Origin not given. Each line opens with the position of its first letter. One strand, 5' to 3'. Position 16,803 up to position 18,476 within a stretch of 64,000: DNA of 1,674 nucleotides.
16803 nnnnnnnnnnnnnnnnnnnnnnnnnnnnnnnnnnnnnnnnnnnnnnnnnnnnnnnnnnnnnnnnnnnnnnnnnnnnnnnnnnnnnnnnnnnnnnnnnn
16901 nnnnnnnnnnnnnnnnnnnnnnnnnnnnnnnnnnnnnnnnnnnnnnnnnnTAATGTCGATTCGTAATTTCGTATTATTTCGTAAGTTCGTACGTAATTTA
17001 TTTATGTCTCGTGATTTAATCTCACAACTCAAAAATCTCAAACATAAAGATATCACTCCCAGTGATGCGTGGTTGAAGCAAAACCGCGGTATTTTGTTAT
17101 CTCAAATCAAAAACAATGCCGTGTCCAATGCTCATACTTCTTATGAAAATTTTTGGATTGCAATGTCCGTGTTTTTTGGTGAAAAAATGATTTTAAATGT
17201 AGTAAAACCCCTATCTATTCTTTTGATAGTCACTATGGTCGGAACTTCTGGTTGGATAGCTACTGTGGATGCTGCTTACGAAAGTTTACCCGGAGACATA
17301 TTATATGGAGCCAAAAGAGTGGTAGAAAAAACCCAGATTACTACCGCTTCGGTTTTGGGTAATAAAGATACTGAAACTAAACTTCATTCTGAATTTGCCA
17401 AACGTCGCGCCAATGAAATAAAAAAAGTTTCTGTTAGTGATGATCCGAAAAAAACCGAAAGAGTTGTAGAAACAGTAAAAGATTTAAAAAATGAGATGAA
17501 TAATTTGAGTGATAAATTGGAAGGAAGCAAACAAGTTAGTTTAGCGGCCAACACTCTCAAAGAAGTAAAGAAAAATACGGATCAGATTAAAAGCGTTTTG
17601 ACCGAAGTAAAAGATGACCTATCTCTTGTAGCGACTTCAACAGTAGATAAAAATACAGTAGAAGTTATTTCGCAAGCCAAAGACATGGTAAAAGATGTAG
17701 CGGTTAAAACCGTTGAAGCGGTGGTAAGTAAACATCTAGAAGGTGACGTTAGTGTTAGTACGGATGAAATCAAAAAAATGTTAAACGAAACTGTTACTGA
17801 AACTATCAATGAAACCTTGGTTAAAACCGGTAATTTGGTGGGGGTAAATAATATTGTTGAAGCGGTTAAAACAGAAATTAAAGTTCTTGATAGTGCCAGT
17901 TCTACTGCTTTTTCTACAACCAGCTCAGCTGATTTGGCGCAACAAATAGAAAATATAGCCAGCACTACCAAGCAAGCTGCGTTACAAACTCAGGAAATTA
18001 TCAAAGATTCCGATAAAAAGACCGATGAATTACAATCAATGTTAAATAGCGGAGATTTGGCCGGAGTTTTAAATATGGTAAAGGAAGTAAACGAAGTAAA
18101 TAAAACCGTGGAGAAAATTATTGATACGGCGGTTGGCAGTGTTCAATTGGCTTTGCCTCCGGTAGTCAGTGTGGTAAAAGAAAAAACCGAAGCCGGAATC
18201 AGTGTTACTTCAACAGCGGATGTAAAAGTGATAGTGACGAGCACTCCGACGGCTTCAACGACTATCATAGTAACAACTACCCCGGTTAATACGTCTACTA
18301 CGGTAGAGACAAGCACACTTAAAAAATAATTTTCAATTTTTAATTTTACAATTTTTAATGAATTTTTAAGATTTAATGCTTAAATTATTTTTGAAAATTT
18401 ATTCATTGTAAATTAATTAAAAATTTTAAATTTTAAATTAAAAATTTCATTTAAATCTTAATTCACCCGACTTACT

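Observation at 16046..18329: ECF sigma / anti-sigma pair with palindromic control region, heading a cluster of giant secreted proteins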

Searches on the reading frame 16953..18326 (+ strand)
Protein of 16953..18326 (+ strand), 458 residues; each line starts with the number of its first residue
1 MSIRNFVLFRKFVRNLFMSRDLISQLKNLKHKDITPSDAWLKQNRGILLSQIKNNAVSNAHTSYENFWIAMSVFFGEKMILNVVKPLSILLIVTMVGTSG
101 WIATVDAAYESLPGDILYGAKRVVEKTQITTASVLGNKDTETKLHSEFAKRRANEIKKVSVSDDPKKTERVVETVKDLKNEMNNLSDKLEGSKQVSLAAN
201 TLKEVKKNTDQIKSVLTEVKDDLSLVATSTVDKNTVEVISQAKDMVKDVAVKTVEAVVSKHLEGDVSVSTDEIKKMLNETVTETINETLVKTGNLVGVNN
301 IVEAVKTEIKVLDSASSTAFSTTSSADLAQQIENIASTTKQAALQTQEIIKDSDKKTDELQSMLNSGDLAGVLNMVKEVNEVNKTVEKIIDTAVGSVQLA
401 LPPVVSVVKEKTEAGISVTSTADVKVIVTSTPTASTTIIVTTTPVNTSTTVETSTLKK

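Call 4: search_protein_families(library=pfam, proteins=[window:16953-18326:+], max_evalue=0.1)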
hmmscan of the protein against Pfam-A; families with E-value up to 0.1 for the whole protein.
window:16953-18326:+ (458 aa): 2 families
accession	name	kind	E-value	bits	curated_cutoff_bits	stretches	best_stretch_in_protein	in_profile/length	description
PF18915.5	DUF5667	-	5.4e-09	36.8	27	1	111-221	2-94/99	Domain of unknown function (DUF5667)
PF18670.6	V_ATPase_I_N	-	0.038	14.8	25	1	180-243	8-70/90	V-type ATPase subunit I, N-terminal domain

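Call 31: search_protein_families(library=ncbifam, proteins=[window:16953-18326:+], max_evalue=0.01)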
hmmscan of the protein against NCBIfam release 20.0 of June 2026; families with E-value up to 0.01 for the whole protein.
window:16953-18326:+ (458 aa): 1 family
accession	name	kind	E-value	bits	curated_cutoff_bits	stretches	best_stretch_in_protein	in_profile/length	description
TIGR03930.1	WXG100_ESAT6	subfamily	0.00017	21.7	44.85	0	168-228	20-79/90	WXG100 family type VII secretion target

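Call 32: find_homologous_proteins(query=window:17004-18326:+)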
Query window:17004-18326:+ (441 aa): 147 proteins with E <= 0.001 among 8000 candidates; the best 120 are listed.
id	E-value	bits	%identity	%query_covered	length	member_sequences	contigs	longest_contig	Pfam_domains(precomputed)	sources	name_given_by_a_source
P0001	6.0e-260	880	100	100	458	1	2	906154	PF18915.6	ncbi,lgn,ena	-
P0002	1.1e-208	711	79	100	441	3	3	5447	PF18915.6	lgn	-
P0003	3.0e-208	709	79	93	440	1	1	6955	PF18915.6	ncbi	-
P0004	4.3e-204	696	80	100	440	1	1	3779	PF18915.6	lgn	-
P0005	4.4e-204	696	80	94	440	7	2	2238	PF18915.6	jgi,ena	-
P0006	5.8e-204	695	79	99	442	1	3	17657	PF18915.6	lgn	-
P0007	7.5e-198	675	76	95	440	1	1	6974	PF18915.6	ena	-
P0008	8.8e-197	672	75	94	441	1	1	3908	PF18915.6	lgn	-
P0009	3.5e-196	670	76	100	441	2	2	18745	PF18915.6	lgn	-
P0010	2.4e-190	651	78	92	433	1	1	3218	PF18915.6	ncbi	-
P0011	1.1e-187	642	73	94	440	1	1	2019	PF18915.6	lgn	-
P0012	3.6e-172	591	73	89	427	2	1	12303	PF18915.6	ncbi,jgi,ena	-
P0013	2.9e-106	374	48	96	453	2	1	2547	PF18915.6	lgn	-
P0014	1.3e-99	352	49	91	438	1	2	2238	PF18915.6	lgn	-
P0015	2.7e-99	351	48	86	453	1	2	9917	PF18915.6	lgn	-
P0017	4.6e-98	347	48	94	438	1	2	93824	PF18915.6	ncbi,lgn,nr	ncbi:MAG: DUF5667 domain-containing protein [Candidatus Magasanikbacteria bacterium]|nr:DUF5667 doma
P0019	1.3e-96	342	46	97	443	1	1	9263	PF18915.6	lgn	-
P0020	4.5e-96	340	44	100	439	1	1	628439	PF18915.6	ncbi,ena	-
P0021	6.1e-96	340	45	94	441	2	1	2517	PF18915.6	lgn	-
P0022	7.7e-96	340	46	95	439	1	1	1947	PF18915.6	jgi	jgi:hypothetical protein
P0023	2.1e-95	338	45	93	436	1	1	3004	PF18915.6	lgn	-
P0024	7.2e-95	336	45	97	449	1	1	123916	PF18915.6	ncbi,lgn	-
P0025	4.3e-94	334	46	97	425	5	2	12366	PF18915.6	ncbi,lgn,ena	-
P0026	4.5e-94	334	44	94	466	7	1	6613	PF18915.6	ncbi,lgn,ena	ncbi:MAG: DUF5667 domain-containing protein [Patescibacteria group bacterium]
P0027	7.2e-94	333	46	98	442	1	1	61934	PF18915.6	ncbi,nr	ncbi:MAG: DUF5667 domain-containing protein [Patescibacteria group bacterium]|nr:DUF5667 domain-cont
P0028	7.6e-94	333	44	96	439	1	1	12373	PF18915.6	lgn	-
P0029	1.0e-93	333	45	98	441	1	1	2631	PF18915.6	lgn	-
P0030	4.9e-93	330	45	95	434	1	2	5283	PF18915.6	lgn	-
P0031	5.9e-93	330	45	95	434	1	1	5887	PF18915.6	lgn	-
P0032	8.3e-93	330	46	92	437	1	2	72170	PF18915.6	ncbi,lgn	-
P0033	1.5e-92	329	45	94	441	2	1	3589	PF18915.6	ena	-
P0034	4.5e-92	327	46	98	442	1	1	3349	PF18915.6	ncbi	-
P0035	6.0e-92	327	46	97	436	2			PF18915.6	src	-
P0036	9.5e-92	326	44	94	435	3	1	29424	PF18915.6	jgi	jgi:Domain of unknown function (DUF5667)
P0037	1.4e-91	326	45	97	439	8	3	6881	PF18915.6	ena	-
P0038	1.7e-91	325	44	97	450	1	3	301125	PF18915.6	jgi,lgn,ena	-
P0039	1.7e-91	325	45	94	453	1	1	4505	PF18915.6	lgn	-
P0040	2.2e-91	325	43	97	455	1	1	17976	PF18915.6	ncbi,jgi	-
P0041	6.9e-91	323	44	94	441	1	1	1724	PF18915.6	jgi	jgi:hypothetical protein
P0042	1.6e-90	322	45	89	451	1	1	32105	PF18915.6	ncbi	-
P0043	1.8e-90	322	46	97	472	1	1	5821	PF18915.6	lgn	-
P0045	1.6e-89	319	43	97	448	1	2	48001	PF18915.6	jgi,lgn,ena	-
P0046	1.8e-89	319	43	99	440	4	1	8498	PF18915.6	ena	-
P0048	3.8e-89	318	43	90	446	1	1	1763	PF18915.6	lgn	-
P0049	8.0e-89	317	43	97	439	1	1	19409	PF18915.6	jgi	-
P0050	2.0e-88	315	44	97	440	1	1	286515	PF18915.6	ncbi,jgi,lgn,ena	ncbi:MAG: DUF5667 domain-containing protein [Patescibacteria group bacterium]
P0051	7.5e-88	313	43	96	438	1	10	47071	PF18915.6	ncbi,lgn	-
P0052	8.5e-88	313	44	85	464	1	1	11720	PF18915.6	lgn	-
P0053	3.0e-87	311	44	89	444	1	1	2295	PF18915.6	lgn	-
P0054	2.3e-86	309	44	94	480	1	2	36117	PF18915.6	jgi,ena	-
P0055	4.0e-86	308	42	97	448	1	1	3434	PF18915.6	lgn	-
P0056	5.5e-86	307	43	90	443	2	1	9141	PF18915.6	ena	-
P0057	8.1e-86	307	44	85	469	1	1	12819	PF18915.6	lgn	-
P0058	8.1e-86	307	42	97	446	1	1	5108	PF18915.6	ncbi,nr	ncbi:MAG: hypothetical protein HY979_00910 [Candidatus Magasanikbacteria bacterium]|nr:hypothetical 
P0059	8.4e-86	307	42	94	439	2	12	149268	PF18915.6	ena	-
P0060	8.8e-86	307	42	100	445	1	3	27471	PF18915.6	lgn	-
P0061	1.3e-85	306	42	97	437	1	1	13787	PF18915.6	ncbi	-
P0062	2.1e-85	305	43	97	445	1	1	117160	PF18915.6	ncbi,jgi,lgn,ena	ncbi:MAG: DUF5667 domain-containing protein [Candidatus Magasanikbacteria bacterium]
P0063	2.2e-85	305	41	100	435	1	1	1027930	PF18915.6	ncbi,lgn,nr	ncbi:MAG: DUF5667 domain-containing protein [bacterium]|nr:DUF5667 domain-containing protein [bacter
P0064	4.3e-85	304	44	93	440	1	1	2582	PF18915.6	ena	-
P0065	1.2e-84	303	43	97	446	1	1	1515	PF18915.6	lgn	-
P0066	3.0e-84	302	42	100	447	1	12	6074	PF18915.6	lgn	-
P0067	3.6e-84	301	43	97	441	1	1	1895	PF18915.6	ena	-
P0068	4.1e-84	301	41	98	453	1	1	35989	PF18915.6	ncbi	-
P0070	5.8e-84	301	42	99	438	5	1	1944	PF18915.6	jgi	-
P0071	1.0e-83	300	43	88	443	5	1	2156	PF18915.6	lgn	-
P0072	1.1e-83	300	41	97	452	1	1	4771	PF18915.6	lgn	-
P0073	3.1e-83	298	43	97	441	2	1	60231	PF18915.6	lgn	-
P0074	3.2e-83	298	43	89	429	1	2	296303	PF18915.6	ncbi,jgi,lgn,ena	-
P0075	3.2e-83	298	42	98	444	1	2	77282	PF18915.6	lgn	-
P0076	1.1e-82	296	44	89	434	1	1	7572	PF18915.6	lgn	-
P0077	1.7e-82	296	41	92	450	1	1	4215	PF18915.6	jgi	-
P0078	2.1e-82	295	41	95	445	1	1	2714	PF18915.6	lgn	-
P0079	2.2e-82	295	43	90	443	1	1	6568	PF18915.6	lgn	-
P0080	4.9e-82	294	41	99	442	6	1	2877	PF18915.6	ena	-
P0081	7.6e-82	294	41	89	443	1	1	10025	PF18915.6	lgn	-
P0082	2.0e-81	292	42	88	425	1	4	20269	PF18915.6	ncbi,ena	-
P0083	2.1e-80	289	43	96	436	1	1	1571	PF18915.6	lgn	-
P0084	3.6e-80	288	42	96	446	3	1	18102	PF18915.6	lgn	-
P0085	9.4e-80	287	40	98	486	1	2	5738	PF18915.6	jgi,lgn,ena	-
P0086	1.6e-79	286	40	95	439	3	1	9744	PF18915.6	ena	-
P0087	2.1e-79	286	41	89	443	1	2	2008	PF18915.6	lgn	-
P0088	2.1e-79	286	41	97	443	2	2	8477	PF18915.6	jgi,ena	-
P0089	3.6e-79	285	41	89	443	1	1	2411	PF18915.6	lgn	-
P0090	1.2e-78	283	41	88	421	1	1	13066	PF18915.6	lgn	-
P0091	2.3e-78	282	40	97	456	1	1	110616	PF18915.6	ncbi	-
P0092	3.2e-78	282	41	98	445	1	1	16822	PF18915.6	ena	-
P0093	6.8e-78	281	41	89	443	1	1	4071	PF18915.6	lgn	-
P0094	6.7e-77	277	39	98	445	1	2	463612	PF18915.6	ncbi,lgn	-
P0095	8.0e-76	274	38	97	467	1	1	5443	PF18915.6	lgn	-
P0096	8.5e-76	274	41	100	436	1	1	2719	PF18915.6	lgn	-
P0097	1.3e-75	273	38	98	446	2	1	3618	PF18915.6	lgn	-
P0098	1.6e-75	273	39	89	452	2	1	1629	PF18915.6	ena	-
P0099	3.9e-75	272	39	97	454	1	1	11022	PF18915.6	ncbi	-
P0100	7.6e-75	271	41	87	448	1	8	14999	PF18915.6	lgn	-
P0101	9.9e-75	270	41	95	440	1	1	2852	PF18915.6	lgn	-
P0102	1.7e-74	269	41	87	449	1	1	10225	PF18915.6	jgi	-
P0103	7.9e-74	267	37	96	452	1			PF18915.6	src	-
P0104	1.8e-73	266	37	99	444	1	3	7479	PF18915.6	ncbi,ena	-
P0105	2.4e-73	266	40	89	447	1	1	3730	PF18915.6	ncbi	-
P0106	6.5e-73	264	40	89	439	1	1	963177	PF18915.6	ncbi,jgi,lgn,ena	ncbi:MAG: DUF5667 domain-containing protein [Patescibacteria group bacterium]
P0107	8.9e-73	264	39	95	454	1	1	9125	PF18915.6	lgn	-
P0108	2.7e-72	262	42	89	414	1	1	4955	PF18915.6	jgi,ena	jgi:hypothetical protein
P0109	3.0e-72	262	41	88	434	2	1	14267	PF18915.6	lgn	-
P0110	6.0e-72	261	39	86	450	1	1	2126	PF18915.6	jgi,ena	-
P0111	1.1e-71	260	43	84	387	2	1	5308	PF18915.6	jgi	-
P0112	2.4e-71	259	48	66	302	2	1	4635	PF18915.6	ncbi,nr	ncbi:hypothetical protein KKA13_01625, partial [Patescibacteria group bacterium]|nr:hypothetical pro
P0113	6.5e-71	258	39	92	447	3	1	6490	PF18915.6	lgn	-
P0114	7.7e-71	257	37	99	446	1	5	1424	PF18915.6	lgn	-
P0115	8.6e-71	257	39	100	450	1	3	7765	PF18915.6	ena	-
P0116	2.2e-70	256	39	100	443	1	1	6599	PF18915.6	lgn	-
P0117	2.3e-70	256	43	87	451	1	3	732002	PF18915.6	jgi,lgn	jgi:hypothetical protein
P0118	3.3e-70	255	39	100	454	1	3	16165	PF18915.6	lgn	-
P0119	4.4e-70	255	38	90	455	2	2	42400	PF18915.6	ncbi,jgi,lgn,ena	ncbi:MAG: hypothetical protein WCT43_02100 [Candidatus Magasanikbacteria bacterium]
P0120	5.9e-70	254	42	92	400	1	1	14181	PF18915.6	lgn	-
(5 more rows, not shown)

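Call 36: search_solved_structures(query=A5, max_evalue=10, show_alignments=2)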
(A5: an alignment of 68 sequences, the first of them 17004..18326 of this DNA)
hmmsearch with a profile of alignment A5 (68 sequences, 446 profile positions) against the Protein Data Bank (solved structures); distinct sequences matched with E-value up to 10: 18.
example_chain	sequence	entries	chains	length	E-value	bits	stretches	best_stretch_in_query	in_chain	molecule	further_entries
2ets_A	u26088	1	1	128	0.0037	19.2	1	152-206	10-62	hypothetical protein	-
7p47_B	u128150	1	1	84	0.087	14.7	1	272-346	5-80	Structural maintenance of chromosomes protein 5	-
4zry_B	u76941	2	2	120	0.094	14.6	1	152-211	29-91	Keratin, type II cytoskeletal 1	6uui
8fjg_A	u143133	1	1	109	0.1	14.5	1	246-331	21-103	H12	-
7zr2_A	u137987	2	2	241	0.11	14.3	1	271-395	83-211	Spike protein S2',Chimeric protein mimic of SARS-CoV-2 Spike HR1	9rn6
2cok_A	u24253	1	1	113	0.12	14.2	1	138-200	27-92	Poly [ADP-ribose] polymerase-1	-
9vvp_J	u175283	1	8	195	0.25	13.2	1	317-399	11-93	Gp27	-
3vop_A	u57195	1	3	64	0.63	11.9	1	137-181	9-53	Protein A27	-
6y32_B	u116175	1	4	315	0.67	11.8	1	227-291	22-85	Signal recognition particle receptor subunit alpha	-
7sau_A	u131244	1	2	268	0.76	11.6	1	152-217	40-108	GldM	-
8q5g_A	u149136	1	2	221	0.77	11.6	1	184-207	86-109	NAD(P)H-dependent oxidoreductase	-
8qyg_A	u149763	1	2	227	0.79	11.5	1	184-207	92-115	NAD(P)H-dependent oxidoreductase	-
9cuy_c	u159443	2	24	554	1.2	10.9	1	150-220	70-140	Short tail fiber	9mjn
5o9k_A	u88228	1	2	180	1.3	10.8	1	233-300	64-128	Translationally-controlled tumor protein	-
2nz7_A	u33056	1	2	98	2.3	10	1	16-38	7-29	Caspase recruitment domain-containing protein 4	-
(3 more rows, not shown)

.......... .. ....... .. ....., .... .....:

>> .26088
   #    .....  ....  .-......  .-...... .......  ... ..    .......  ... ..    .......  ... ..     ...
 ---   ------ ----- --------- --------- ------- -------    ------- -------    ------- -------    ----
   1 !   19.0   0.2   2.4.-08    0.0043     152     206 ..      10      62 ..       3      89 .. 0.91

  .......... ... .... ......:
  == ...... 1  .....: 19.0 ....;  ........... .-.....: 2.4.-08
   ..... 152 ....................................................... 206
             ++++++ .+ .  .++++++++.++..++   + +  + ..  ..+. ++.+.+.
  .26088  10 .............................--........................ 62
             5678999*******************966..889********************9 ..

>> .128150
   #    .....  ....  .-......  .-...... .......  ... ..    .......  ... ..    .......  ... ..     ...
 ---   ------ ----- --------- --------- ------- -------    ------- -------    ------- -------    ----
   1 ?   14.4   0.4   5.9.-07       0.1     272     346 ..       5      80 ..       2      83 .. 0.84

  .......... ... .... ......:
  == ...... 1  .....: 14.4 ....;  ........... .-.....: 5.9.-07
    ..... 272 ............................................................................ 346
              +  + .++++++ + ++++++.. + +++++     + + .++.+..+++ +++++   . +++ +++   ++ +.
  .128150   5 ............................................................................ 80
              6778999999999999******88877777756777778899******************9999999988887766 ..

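Call 43: predict_structure(alignment_id=A5)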
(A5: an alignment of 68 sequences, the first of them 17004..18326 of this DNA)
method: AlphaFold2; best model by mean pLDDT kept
length: 441 residues; sequences in the alignment: 68
mean_pLDDT: 67.4   pTM: 0.56
mean pLDDT of the five models: 67.4, 66.5, 65.5, 64.6, 62.9
residues with pLDDT >= 90: 5; 70-90: 244; 50-70: 114; < 50: 78
segments of 3 or more residues with pLDDT < 50: 78-89, 299-305, 386-441
pLDDT, mean of each block of 10 residues (from residue 1): 66 57 76 60 63 69 67 56 45 66 79 79 84 88 79 85 89 68 82 88 75 72 86 84 73 78 80 73 66 52 50 69 74 74 80 80 79 71 51 37 32 30 30 28 28
secondary structure, 60 per line:
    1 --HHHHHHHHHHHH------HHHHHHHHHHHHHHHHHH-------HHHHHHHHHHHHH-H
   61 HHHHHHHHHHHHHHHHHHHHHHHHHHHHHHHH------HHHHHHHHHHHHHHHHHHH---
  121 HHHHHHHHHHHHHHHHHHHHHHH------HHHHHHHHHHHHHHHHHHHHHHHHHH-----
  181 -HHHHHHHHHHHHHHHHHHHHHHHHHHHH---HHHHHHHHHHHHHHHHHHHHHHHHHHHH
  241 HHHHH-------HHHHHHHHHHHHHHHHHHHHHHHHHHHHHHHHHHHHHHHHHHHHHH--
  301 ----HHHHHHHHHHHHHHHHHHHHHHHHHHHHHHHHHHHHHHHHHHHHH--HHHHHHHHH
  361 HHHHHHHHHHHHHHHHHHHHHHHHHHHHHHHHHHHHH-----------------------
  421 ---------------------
elements in order: H3-14 H21-38 H46-58 H60-92 H99-117 H121-143 H150-175 H182-209 H213-245 H253-298 H305-349 H352-397
